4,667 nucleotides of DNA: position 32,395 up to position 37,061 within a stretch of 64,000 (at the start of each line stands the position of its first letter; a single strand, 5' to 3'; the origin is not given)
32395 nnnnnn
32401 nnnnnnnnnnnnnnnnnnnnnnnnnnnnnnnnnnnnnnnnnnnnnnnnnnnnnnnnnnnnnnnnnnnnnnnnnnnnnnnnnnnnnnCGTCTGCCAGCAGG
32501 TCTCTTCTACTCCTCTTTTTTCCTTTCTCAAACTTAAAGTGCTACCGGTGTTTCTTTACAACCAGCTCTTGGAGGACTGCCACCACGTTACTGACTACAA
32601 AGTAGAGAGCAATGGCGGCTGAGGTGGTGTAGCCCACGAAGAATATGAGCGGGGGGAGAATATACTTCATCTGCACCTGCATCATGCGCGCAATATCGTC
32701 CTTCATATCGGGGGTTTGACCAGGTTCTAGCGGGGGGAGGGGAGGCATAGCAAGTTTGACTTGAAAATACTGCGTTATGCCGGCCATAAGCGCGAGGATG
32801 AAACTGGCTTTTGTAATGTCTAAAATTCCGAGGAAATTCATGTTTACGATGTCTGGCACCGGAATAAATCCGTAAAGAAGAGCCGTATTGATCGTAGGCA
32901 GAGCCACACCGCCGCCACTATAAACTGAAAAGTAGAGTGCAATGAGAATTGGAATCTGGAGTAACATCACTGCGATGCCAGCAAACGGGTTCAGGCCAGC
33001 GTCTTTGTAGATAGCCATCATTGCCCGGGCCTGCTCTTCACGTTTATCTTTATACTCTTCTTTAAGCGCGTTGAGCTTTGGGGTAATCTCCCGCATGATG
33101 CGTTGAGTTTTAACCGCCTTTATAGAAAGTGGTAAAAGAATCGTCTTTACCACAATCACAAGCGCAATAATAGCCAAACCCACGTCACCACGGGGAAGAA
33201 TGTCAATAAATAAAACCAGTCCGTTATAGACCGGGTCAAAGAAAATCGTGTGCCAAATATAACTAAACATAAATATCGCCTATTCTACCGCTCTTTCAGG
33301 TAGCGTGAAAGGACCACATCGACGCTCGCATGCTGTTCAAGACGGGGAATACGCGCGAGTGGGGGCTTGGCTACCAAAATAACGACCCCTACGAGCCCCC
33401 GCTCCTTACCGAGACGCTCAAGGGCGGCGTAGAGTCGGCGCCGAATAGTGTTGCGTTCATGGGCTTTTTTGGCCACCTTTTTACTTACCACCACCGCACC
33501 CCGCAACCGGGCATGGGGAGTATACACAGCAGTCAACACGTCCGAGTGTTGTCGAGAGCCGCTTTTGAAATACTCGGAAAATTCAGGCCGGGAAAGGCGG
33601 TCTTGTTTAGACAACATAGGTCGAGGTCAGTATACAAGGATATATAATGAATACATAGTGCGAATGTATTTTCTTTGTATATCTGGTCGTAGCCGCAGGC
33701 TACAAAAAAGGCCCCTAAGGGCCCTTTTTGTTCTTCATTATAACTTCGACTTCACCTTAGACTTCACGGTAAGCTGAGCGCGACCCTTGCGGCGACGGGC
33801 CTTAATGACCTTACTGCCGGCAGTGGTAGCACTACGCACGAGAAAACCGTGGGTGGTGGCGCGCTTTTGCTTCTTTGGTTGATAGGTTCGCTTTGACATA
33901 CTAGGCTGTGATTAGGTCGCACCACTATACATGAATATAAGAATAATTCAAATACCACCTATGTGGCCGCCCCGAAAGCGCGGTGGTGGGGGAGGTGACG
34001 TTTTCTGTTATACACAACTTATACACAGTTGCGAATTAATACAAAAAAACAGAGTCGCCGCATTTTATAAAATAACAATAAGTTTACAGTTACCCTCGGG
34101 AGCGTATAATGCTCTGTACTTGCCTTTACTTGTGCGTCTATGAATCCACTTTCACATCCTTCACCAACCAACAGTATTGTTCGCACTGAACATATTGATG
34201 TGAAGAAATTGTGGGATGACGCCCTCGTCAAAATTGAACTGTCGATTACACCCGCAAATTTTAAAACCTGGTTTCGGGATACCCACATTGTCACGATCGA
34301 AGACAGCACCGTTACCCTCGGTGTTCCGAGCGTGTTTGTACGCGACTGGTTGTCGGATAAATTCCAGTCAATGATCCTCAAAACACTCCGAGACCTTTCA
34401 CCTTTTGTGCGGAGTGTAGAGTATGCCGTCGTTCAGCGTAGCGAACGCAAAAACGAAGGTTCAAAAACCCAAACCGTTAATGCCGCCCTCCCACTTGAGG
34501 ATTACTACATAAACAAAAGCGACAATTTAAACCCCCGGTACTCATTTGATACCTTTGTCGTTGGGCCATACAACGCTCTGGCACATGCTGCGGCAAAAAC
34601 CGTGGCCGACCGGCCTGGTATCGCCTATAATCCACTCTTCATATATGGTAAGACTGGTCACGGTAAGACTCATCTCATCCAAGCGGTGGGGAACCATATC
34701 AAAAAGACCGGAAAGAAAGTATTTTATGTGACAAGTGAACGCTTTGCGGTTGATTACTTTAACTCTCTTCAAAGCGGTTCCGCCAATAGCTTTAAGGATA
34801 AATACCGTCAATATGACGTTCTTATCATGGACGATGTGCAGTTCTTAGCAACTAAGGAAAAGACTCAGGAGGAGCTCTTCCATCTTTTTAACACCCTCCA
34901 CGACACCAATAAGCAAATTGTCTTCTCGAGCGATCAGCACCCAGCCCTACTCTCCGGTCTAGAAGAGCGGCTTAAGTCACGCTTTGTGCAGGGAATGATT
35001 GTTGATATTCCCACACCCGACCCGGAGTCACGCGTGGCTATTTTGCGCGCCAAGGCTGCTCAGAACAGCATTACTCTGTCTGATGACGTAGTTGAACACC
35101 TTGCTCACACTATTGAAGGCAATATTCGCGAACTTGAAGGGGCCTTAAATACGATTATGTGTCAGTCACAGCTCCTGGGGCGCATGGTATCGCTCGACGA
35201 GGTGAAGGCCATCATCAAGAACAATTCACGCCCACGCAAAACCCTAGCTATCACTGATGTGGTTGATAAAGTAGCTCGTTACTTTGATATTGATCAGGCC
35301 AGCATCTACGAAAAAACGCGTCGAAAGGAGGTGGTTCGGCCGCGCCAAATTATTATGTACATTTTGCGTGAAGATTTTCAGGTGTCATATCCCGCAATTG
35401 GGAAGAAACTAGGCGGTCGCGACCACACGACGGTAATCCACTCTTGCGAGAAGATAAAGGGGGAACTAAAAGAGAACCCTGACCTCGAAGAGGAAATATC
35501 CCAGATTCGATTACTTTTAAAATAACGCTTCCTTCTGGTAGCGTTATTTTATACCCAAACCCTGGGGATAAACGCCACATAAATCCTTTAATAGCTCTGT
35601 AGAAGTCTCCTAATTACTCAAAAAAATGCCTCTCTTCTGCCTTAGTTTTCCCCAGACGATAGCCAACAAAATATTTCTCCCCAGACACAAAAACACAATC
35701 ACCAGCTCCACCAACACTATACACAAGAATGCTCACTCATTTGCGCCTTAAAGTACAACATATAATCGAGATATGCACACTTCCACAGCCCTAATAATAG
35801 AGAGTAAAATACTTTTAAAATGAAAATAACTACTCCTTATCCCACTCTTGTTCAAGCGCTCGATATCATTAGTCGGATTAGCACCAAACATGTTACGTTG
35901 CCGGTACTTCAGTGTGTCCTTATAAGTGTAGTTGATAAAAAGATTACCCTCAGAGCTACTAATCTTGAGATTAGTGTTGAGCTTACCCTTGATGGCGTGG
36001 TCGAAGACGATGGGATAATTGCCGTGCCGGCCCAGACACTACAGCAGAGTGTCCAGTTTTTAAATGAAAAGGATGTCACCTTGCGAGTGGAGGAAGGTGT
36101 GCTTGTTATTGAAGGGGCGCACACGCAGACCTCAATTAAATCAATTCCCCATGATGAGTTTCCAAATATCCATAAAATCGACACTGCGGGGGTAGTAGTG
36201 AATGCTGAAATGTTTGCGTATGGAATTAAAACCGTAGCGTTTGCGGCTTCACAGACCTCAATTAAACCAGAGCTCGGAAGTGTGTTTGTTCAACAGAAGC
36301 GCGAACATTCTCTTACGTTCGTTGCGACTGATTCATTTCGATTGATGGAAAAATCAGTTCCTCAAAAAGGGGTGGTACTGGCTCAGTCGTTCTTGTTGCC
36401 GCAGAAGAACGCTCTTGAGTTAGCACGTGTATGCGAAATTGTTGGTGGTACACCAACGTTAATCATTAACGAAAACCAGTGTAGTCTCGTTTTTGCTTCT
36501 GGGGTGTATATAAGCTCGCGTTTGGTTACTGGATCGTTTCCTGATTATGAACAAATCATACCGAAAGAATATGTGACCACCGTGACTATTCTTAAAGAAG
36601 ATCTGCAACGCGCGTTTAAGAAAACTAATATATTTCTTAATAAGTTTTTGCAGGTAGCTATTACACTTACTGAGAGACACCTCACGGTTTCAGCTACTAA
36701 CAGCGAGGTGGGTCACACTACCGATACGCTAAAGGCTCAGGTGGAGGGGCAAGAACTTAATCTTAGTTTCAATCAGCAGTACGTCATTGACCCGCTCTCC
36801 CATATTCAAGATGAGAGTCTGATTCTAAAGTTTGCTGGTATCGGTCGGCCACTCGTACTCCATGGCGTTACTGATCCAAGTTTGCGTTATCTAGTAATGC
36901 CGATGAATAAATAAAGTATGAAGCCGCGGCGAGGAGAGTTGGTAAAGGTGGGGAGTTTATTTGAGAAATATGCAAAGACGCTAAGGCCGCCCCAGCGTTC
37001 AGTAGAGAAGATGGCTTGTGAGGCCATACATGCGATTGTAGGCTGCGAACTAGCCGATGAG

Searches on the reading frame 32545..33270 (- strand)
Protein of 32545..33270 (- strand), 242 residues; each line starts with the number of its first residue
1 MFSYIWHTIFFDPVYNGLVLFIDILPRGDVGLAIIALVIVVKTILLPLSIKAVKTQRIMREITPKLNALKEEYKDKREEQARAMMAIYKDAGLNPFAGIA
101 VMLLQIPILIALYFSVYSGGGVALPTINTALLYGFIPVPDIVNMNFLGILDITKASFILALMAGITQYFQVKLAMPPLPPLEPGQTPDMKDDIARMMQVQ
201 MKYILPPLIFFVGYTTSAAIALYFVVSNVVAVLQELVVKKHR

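Call 58: search_protein_families(library=pfam, proteins=[window:32545-33270:-], max_evalue=0.0001)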
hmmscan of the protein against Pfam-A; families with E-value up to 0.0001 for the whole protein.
window:32545-33270:- (242 aa): 1 family
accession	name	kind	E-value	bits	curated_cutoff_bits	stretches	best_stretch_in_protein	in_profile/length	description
PF02096.25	60KD_IMP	-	3.7e-41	141.3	35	1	31-240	2-163/163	60Kd inner membrane protein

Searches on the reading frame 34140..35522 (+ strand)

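Call 58: search_protein_families(library=pfam, proteins=[window:34140-35522:+], max_evalue=0.0001)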
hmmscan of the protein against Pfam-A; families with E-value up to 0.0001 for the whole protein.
window:34140-35522:+ (461 aa): 8 families
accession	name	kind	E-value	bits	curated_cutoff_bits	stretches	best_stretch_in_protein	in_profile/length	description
PF00308.24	Bac_DnaA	-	1.5e-64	217.5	23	1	130-289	1-162/162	Bacterial DnaA ATPAse domain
PF08299.17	Bac_DnaA_C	-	7.3e-26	90.4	31.5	1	372-439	2-69/69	Bacterial dnaA protein helix-turn-helix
PF11638.13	DnaA_N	-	4.9e-14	52.2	24.6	1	23-84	2-64/65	DnaA N-terminal domain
PF01695.23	IstB_IS21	-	4.3e-11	43.2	24.1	1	166-263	95-192/238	IstB-like ATP binding protein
PF01637.24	ATPase_2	-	1.9e-06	28.3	33.2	1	163-275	20-126/225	ATPase domain predominantly from Archaea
PF00004.35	AAA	-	4.8e-06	27.5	21.2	1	167-261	2-105/131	ATPase family associated with various cellular activities (AAA)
PF00910.28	RNA_helicase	-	1.4e-05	25.9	21.5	1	167-258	2-79/105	RNA helicase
PF13173.12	AAA_14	-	4.8e-05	23.8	27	0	164-283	3-116/129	AAA domain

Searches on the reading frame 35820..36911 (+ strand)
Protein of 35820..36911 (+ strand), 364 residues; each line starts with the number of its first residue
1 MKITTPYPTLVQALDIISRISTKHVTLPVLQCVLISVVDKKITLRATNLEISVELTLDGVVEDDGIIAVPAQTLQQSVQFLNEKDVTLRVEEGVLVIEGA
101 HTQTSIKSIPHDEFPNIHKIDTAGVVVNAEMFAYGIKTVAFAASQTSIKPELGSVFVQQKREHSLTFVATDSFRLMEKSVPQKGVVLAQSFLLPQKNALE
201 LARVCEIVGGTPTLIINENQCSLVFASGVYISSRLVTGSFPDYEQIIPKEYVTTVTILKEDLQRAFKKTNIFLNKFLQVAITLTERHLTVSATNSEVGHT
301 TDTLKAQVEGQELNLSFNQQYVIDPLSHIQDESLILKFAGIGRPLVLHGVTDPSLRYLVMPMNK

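Call 58: search_protein_families(library=pfam, proteins=[window:35820-36911:+], max_evalue=0.0001)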
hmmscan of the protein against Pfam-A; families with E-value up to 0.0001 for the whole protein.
window:35820-36911:+ (364 aa): 3 families
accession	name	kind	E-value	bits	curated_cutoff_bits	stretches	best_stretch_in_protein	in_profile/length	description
PF02768.20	DNA_pol3_beta_3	-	1.7e-22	80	27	1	245-362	2-120/121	DNA polymerase III beta subunit, C-terminal domain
PF02767.21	DNA_pol3_beta_2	-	5.2e-17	62.6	27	1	127-242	2-116/116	DNA polymerase III beta subunit, central domain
PF00712.24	DNA_pol3_beta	-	1.6e-16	61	24.4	1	1-117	1-119/120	DNA polymerase III beta subunit, N-terminal domain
